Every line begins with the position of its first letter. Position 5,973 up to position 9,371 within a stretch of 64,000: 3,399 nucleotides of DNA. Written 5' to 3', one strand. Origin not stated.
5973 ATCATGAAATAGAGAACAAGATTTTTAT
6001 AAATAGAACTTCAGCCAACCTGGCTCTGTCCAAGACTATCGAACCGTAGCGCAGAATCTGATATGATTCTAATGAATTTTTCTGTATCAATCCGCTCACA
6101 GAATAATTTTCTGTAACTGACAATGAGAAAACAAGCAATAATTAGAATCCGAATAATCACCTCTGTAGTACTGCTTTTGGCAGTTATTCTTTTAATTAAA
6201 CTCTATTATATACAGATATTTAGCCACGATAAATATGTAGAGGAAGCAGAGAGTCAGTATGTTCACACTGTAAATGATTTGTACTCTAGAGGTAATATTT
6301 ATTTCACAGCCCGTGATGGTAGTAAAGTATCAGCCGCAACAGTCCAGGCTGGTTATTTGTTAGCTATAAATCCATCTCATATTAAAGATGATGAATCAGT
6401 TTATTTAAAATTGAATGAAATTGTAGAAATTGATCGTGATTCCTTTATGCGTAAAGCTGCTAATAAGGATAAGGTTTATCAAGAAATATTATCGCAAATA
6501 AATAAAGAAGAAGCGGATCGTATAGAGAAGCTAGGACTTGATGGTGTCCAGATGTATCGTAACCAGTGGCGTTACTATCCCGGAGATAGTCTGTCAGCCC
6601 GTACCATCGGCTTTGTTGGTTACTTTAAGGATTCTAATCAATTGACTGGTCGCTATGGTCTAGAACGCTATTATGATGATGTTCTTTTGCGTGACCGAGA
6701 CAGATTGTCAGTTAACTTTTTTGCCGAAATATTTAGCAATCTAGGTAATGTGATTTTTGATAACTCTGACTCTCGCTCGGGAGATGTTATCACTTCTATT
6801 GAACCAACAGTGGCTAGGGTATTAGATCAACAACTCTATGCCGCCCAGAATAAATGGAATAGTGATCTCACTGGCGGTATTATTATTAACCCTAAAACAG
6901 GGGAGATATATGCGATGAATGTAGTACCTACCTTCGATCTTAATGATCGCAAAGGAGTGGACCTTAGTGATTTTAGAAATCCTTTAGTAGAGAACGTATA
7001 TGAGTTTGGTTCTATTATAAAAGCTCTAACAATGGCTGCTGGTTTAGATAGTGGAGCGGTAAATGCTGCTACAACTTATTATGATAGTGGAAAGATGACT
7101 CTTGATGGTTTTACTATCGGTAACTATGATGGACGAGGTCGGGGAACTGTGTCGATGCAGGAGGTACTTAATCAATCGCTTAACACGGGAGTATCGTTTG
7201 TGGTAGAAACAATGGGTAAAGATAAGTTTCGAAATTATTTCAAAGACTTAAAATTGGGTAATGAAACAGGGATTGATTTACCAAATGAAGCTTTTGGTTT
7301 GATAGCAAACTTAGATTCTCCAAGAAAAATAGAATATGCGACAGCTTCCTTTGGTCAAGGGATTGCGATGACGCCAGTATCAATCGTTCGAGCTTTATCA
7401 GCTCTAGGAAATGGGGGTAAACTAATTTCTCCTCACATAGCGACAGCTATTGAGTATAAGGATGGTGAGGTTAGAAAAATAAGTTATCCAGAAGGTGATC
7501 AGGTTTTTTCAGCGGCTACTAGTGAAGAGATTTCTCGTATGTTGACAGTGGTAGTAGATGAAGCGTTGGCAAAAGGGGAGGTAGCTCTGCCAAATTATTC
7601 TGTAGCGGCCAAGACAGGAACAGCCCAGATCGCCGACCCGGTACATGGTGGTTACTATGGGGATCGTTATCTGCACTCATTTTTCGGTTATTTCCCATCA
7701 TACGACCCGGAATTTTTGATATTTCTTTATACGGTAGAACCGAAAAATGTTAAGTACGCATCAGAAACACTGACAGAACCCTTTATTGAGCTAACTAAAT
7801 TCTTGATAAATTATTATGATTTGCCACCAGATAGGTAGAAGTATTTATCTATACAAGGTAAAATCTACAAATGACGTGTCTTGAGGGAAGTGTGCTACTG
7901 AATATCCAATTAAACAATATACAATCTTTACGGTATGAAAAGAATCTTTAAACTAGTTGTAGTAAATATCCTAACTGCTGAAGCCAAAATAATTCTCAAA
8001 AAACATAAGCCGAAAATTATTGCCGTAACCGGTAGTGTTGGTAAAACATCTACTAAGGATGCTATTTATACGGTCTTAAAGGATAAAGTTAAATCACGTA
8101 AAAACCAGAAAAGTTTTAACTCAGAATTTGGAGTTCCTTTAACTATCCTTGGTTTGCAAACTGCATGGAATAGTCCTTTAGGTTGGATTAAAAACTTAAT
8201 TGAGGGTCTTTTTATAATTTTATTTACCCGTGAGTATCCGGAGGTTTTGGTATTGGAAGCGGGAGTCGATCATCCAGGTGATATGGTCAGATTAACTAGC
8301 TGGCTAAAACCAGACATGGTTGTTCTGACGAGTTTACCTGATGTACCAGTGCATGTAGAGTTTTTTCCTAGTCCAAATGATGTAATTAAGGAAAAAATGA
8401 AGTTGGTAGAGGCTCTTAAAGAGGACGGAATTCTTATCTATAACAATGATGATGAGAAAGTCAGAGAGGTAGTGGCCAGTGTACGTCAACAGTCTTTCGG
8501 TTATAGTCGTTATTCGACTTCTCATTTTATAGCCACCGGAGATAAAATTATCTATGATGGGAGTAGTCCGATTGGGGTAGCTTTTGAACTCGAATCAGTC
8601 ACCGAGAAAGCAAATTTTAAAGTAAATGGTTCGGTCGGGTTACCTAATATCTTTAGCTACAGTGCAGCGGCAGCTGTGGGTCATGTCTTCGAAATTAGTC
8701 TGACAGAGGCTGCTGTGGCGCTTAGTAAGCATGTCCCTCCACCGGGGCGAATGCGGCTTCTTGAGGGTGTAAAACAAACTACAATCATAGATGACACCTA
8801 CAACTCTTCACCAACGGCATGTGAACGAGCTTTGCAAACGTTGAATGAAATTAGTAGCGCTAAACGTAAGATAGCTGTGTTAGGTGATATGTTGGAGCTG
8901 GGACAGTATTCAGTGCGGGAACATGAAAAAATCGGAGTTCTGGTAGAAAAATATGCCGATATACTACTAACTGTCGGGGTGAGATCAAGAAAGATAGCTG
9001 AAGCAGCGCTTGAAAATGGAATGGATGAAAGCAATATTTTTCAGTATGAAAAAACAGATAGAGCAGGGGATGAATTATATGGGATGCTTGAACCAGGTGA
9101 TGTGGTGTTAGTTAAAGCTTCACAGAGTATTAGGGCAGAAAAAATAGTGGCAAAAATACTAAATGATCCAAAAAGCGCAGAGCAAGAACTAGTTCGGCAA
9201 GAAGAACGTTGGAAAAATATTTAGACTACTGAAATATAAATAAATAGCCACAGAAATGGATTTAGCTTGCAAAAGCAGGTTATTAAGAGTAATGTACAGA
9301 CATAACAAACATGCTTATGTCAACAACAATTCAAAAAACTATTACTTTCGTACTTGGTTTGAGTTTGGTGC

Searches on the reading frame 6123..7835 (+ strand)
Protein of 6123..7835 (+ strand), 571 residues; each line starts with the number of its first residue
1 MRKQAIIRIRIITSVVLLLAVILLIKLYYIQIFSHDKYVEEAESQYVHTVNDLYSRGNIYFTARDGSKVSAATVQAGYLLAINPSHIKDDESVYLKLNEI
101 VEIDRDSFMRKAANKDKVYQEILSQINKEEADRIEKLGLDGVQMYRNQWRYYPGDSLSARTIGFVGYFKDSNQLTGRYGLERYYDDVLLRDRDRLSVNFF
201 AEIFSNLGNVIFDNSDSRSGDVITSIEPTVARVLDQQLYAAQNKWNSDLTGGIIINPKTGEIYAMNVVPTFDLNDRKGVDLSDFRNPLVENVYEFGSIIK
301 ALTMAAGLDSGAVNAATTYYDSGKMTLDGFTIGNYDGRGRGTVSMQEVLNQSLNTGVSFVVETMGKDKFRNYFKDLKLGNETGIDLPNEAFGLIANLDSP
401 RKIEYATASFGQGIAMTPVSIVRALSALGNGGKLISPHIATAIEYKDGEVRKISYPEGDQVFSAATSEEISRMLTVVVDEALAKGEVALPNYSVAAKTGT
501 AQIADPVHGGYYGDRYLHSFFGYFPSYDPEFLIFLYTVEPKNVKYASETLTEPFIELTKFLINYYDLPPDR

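Call 64: search_protein_families(library=pfam, proteins=[window:6123-7835:+], max_evalue=0.00001)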
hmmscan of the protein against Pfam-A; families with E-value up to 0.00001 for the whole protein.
window:6123-7835:+ (571 aa): 2 families
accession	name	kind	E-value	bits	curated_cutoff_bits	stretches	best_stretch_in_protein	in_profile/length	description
PF00905.27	Transpeptidase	-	3.9e-64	217.1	22.1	1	253-553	4-292/299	Penicillin binding protein transpeptidase domain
PF03717.20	PBP_dimer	-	8.9e-10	39.7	24.4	1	56-188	6-158/180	Penicillin-binding Protein dimerisation domain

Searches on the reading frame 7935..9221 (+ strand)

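Call 64: search_protein_families(library=pfam, proteins=[window:7935-9221:+], max_evalue=0.00001)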
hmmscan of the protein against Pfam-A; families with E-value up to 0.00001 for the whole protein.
window:7935-9221:+ (429 aa): 2 families
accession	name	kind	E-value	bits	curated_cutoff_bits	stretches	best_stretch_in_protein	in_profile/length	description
PF08245.18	Mur_ligase_M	-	2.1e-22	80.5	24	1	31-238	1-192/200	Mur ligase middle domain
PF02875.26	Mur_ligase_C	-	9e-21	75.5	28.4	1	271-396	1-126/127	Mur ligase, glutamate ligase domain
